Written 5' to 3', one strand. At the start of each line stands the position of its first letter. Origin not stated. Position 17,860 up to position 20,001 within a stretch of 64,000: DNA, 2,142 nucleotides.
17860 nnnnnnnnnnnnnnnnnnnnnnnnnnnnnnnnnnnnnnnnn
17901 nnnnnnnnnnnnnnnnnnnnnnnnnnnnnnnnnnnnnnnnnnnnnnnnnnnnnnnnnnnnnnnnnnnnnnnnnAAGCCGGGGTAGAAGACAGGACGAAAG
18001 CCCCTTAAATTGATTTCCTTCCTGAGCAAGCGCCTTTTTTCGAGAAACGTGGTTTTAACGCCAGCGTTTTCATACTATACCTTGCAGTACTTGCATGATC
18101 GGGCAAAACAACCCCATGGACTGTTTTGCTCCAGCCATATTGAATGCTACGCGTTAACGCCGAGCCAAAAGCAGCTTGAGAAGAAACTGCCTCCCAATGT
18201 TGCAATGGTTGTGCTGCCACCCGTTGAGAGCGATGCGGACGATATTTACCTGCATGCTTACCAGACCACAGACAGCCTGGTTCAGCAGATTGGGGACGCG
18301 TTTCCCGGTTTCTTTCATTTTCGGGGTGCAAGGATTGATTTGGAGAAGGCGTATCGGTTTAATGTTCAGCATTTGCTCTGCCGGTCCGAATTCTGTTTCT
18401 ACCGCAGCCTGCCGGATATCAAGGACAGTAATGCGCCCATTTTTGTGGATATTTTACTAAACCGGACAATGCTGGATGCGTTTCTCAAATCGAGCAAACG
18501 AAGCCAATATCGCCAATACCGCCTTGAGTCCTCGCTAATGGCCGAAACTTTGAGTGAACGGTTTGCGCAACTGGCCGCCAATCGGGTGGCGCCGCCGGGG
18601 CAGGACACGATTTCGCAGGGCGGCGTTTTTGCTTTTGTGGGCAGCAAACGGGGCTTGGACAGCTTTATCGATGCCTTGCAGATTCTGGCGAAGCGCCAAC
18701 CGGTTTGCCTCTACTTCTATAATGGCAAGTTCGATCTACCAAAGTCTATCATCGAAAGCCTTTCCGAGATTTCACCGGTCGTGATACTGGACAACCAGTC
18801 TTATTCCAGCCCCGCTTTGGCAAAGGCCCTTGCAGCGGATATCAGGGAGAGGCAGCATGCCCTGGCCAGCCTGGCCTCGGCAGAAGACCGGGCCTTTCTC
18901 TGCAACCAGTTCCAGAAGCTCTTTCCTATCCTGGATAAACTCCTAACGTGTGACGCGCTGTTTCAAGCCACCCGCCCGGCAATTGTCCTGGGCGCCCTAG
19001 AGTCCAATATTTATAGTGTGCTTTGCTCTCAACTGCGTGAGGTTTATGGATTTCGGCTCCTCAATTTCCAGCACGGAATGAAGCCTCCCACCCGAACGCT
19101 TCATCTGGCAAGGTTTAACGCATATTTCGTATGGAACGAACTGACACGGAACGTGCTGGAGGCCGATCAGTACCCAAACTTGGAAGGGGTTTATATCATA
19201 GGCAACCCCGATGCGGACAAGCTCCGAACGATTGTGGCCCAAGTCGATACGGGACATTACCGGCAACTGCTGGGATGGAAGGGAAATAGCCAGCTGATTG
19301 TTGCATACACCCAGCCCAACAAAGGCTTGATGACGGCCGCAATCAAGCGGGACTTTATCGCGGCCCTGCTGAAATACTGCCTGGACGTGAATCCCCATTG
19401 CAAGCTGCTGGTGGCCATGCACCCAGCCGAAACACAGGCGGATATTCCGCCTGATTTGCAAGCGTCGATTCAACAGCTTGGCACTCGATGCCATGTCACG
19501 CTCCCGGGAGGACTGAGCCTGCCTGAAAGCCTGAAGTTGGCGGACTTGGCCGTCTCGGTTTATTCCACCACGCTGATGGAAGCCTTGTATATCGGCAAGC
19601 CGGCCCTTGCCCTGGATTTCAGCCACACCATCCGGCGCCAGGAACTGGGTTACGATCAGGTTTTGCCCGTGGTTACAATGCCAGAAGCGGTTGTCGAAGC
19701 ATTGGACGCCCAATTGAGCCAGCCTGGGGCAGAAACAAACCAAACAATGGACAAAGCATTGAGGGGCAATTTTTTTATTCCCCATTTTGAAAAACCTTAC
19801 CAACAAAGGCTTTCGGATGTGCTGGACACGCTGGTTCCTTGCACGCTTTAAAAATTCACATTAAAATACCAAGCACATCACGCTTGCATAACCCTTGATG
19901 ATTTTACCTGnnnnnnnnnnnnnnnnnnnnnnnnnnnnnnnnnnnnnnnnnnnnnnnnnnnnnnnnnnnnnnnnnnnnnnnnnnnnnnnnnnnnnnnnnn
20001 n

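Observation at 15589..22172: RTX-repeat protein and two paralogous 600-750-aa GT-B-like proteins directly downstream of the CMP-nonulosonate pathway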

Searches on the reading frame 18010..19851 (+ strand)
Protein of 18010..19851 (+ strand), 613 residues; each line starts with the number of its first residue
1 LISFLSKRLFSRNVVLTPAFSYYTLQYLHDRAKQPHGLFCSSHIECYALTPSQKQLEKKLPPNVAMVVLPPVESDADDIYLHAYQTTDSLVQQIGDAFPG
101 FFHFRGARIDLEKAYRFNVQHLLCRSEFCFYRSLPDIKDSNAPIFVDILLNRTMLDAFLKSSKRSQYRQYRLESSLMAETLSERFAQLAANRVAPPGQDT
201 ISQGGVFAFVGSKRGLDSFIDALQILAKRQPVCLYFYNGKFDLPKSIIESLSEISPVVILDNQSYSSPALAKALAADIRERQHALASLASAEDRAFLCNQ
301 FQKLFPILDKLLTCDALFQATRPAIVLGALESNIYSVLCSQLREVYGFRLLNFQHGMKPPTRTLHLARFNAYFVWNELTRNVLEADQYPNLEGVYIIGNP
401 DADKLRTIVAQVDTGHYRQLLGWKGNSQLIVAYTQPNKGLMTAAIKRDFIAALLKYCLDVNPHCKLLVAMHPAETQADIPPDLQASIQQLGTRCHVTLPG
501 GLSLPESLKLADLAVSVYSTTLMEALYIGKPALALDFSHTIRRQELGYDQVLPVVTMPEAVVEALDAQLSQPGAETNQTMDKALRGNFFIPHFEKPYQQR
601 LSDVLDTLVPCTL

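Call 6: search_protein_families(library=pfam, proteins=[window:18010-19851:+], max_evalue=0.01)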
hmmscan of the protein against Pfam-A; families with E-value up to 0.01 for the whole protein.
window:18010-19851:+ (613 aa): 1 family
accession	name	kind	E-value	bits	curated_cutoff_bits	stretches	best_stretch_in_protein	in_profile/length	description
PF00534.26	Glycos_transf_1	-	0.00065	19.7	26.4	1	483-582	62-167/172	Glycosyl transferases group 1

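Call 9: search_protein_families(library=ncbifam, proteins=[window:18010-19851:+], max_evalue=0.01)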
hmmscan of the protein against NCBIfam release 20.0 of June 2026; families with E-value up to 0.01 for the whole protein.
window:18010-19851:+ (613 aa): 2 families
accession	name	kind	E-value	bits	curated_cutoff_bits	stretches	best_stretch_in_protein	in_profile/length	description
NF046086.1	BFO_1060_trans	domain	7.2e-07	28.7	200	1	371-546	107-301/365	BFO_1060 family glycosyltransferase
TIGR04396.2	surf_polysacc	subfamily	0.00014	21.2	125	0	511-607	264-361/427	surface carbohydrate biosynthesis protein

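Call 10: search_solved_structures(query=window:18010-19851:+, max_evalue=1)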
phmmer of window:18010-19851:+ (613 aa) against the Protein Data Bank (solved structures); distinct sequences matched with E-value up to 1: 1.
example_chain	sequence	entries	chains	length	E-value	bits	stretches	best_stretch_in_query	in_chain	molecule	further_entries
3j6b_6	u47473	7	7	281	0.47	12.3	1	57-141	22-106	54S ribosomal protein L17, mitochondrial | mL46 | Large ribosomal subunit protein mL46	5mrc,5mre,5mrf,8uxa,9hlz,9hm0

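Call 13: find_homologous_proteins(query=window:18010-19851:+)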
Query window:18010-19851:+ (613 aa): 1 proteins with E <= 0.001 among 8000 candidates.
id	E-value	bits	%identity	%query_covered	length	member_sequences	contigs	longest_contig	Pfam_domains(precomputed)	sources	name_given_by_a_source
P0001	0.0e+0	1361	100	98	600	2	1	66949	-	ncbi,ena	-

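Call 29: search_protein_representatives(protein=window:18010-19851:+)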
Query: 613 residues. Proteins with E-value up to 0.001 (for the whole library): 103; up to 1e-10: 65; up to 1e-30: 21. The best 103 are listed.
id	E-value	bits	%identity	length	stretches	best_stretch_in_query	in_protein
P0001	0.0e+00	1361.3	100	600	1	15-613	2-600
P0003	1.0e-64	235.7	29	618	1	41-605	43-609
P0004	2.7e-60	221.1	31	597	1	69-605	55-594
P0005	2.9e-53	197.9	31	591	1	60-601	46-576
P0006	9.2e-52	193.0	37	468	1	274-605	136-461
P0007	2.0e-49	185.3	28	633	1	74-608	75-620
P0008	2.4e-48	181.7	29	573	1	78-604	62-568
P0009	3.2e-47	178.0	30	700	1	183-608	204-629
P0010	5.8e-47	177.1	29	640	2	202-608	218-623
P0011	1.0e-44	169.7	33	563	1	205-607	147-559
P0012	1.6e-44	169.0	27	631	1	58-604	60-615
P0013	4.6e-43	164.2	36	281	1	331-605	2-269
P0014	1.7e-41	159.1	31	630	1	79-574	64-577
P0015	1.2e-39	153.0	27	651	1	146-606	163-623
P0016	1.6e-35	139.3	33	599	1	290-605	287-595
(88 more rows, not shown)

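Call 32: search_protein_families(library=ncbifam, alignment_id=A1, max_evalue=0.001)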
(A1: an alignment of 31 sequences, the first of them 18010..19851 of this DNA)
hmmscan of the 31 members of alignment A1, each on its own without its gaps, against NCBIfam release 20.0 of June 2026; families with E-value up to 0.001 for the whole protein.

A. member 1, window:18010-19851:+ (613 aa): 2 families
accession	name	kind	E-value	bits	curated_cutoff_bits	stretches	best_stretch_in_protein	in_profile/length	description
NF046086.1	BFO_1060_trans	domain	7.2e-07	28.7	200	1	371-546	107-301/365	BFO_1060 family glycosyltransferase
TIGR04396.2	surf_polysacc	subfamily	0.00014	21.2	125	0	511-607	264-361/427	surface carbohydrate biosynthesis protein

B. families by the number of members that match (of 31 scanned): 2 families
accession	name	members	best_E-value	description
NF046086.1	BFO_1060_trans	16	8.2e-12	BFO_1060 family glycosyltransferase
TIGR04396.2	surf_polysacc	9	1.4e-08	surface carbohydrate biosynthesis protein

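Call 33: search_protein_families(library=pfam, alignment_id=A1, max_evalue=0.001)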
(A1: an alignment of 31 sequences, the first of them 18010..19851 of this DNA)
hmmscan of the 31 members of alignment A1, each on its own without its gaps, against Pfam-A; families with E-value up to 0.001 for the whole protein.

A. member 1, window:18010-19851:+ (613 aa): 1 family
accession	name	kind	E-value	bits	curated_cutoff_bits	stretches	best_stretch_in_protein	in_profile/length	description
PF00534.26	Glycos_transf_1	-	0.00065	19.7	26.4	0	483-582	62-167/172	Glycosyl transferases group 1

B. families by the number of members that match (of 31 scanned): 4 families
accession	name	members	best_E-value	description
PF20471.4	DUF6716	6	6.3e-08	Putative glycosyltransferase (DUF6716)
PF02350.25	Epimerase_2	2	0.00046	UDP-N-acetylglucosamine 2-epimerase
PF05159.20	Capsule_synth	1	4.7e-06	Capsule polysaccharide biosynthesis protein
PF00534.26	Glycos_transf_1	1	0.00065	Glycosyl transferases group 1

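Call 36: find_homologous_proteins(query=A1, max_evalue=0.00001)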
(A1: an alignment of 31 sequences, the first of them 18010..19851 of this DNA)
Query A1 (31 sequences) (613 aa, profile of the alignment): 1 proteins with E <= 0.00001 among 8000 candidates.
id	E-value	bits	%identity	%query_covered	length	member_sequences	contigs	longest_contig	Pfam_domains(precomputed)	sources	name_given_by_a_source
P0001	6.6e-176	605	100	98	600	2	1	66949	-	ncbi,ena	-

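Call 38: list_cluster_members(proteins=[P0001, P0003, P0004, P0005, P0007, P0008, P0009, P0010, P0011, P0012])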
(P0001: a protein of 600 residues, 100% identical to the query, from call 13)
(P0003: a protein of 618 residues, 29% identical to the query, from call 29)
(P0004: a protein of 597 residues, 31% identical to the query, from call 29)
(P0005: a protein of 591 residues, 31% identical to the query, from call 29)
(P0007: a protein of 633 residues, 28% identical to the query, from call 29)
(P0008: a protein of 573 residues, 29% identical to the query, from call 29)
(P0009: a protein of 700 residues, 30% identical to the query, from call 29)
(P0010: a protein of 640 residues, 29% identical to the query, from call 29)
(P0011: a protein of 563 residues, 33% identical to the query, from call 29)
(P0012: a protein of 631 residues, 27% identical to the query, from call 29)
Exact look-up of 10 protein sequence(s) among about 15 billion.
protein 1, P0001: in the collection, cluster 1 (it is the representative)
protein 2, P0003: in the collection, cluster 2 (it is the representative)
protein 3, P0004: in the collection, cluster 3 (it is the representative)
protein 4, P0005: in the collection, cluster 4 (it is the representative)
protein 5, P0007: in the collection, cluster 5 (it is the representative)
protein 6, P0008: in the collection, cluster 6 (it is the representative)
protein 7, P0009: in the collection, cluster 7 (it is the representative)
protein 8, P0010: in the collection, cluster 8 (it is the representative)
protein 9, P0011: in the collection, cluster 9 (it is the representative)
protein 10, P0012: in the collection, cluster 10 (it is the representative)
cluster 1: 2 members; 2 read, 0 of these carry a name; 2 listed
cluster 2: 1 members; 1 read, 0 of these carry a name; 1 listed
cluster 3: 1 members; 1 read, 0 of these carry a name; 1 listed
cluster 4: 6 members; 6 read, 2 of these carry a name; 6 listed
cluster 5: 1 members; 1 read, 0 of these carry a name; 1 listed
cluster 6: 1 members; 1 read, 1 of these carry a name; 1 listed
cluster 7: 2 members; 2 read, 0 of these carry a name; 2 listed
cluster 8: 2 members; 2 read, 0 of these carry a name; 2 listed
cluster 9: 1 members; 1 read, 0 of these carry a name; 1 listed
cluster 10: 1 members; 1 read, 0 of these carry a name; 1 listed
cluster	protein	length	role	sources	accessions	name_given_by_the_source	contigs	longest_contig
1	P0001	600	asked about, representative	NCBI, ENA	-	-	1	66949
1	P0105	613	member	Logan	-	-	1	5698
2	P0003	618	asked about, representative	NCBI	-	-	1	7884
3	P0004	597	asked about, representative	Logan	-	-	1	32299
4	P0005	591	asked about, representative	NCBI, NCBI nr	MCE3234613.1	MAG: hypothetical protein K0Q50_793 [Vampirovibrio sp.] | hypothetical protein [Vampirovibrio sp.]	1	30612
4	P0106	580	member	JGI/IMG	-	hypothetical protein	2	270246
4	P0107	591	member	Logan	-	-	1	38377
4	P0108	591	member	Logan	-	-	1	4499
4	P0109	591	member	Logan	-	-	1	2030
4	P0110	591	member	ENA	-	-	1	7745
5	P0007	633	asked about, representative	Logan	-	-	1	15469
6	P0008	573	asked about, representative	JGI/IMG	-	hypothetical protein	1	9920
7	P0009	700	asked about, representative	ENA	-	-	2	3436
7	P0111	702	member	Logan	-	-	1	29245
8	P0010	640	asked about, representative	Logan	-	-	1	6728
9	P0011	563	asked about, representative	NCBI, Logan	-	-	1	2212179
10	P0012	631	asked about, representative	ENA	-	-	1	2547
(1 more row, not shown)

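Call 59: predict_structure(alignment_id=A1)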
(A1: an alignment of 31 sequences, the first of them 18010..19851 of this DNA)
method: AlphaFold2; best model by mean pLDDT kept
length: 613 residues; sequences in the alignment: 31
mean_pLDDT: 90.7   pTM: 0.91
mean pLDDT of the five models: 90.7, 89.2, 89.0, 88.7, 88.7
residues with pLDDT >= 90: 479; 70-90: 91; 50-70: 34; < 50: 9
segments of 3 or more residues with pLDDT < 50: 1-3
pLDDT, mean of each block of 10 residues (from residue 1): 51 90 92 68 84 80 91 77 96 97 94 97 92 86 93 95 87 94 93 88 93 94 96 95 94 92 93 96 95 96 96 96 97 97 97 93 96 95 95 95 89 95 97 91 93 97 96 93 94 94 95 96 91 95 88 95 95 56 66 92 93 58
secondary structure, 60 per line:
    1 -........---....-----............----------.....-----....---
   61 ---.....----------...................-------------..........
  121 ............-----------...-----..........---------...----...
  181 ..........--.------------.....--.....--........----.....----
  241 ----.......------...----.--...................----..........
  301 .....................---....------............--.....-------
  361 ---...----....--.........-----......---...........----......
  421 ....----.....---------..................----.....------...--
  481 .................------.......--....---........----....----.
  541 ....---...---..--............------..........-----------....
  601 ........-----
elements in order: H2-9 E13-16 H22-33 E44-48 H54-57 E64-68 H79-97 H111-132 E144-146 H152-161 E171-173 H178-190 E206-210 H213-217 H220-227 E232-236 H245-251 E258-260 H268-286 H291-321 E325-328 H335-346 E349-353 E371-374 H377-385 E394-396 H400-410 H415-424 E429-433 H443-460 E465-469 H481-493 E494-497 H504-510 E513-516 H520-527 E532-535 H540-544 H558-569 H576-585 H597-608

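Call 63: fold_search(model_id=the predicted structure, library=pdb)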
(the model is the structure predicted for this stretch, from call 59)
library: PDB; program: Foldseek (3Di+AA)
matches with E <= 10: 1417; with E <= 0.001: 274
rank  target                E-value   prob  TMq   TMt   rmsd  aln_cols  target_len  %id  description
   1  7vza_B                2.5e-10  1.00  0.41  0.65   7.4       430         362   13  The crystal structure of Non-hydrolyzing UDPGlcNAc 2-epimerase in complex with UDP (released 2022-11-16)
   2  3beo_A                2.5e-10  1.00  0.42  0.63   7.6       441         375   15  A Structural Basis for the allosteric regulation of non-hydrolyzing UDP-GlcNAc 2-epimerases (released 2008-02-19)
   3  7vz6_H                3.4e-10  1.00  0.41  0.63   8.1       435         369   14  The crystal structure of Non-hydrolyzing UDPGlcNAc 2-epimerase in complex with UDP-glucose (released 2022-11-16)
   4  7vz6_G                3.4e-10  1.00  0.39  0.62   8.0       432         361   14  The crystal structure of Non-hydrolyzing UDPGlcNAc 2-epimerase in complex with UDP-glucose (released 2022-11-16)
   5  7vza_H                6.0e-10  1.00  0.41  0.64   7.4       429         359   13  The crystal structure of Non-hydrolyzing UDPGlcNAc 2-epimerase in complex with UDP (released 2022-11-16)
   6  7vza_E                7.9e-10  1.00  0.41  0.64   7.4       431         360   13  The crystal structure of Non-hydrolyzing UDPGlcNAc 2-epimerase in complex with UDP (released 2022-11-16)
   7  7vza_D                8.7e-10  1.00  0.41  0.64   7.5       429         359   13  The crystal structure of Non-hydrolyzing UDPGlcNAc 2-epimerase in complex with UDP (released 2022-11-16)
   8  7vz6_E                1.0e-09  1.00  0.40  0.61   7.6       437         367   14  The crystal structure of Non-hydrolyzing UDPGlcNAc 2-epimerase in complex with UDP-glucose (released 2022-11-16)
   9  7vz6_D                1.0e-09  1.00  0.39  0.62   8.1       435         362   14  The crystal structure of Non-hydrolyzing UDPGlcNAc 2-epimerase in complex with UDP-glucose (released 2022-11-16)
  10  7vza_F                1.1e-09  1.00  0.40  0.63   7.8       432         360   13  The crystal structure of Non-hydrolyzing UDPGlcNAc 2-epimerase in complex with UDP (released 2022-11-16)
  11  7vz6_A                1.1e-09  1.00  0.41  0.62   7.7       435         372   14  The crystal structure of Non-hydrolyzing UDPGlcNAc 2-epimerase in complex with UDP-glucose (released 2022-11-16)
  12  7vz6_F                1.5e-09  1.00  0.40  0.61   8.3       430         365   16  The crystal structure of Non-hydrolyzing UDPGlcNAc 2-epimerase in complex with UDP-glucose (released 2022-11-16)
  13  7vza_G                1.8e-09  1.00  0.40  0.63   7.7       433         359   13  The crystal structure of Non-hydrolyzing UDPGlcNAc 2-epimerase in complex with UDP (released 2022-11-16)
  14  4fkz_A                2.4e-09  1.00  0.41  0.61   7.2       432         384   12  Crystal structure of Bacillus subtilis UDP-GlcNAc 2-epimerase in complex with UDP-GlcNAc and UDP (released 2013-05-08)
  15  3dzc_A                2.6e-09  1.00  0.42  0.64   6.9       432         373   15  2.35 Angstrom resolution structure of WecB (VC0917), a UDP-N-acetylglucosamine 2-epimerase from Vibrio cholerae. (released 2008-08-12)
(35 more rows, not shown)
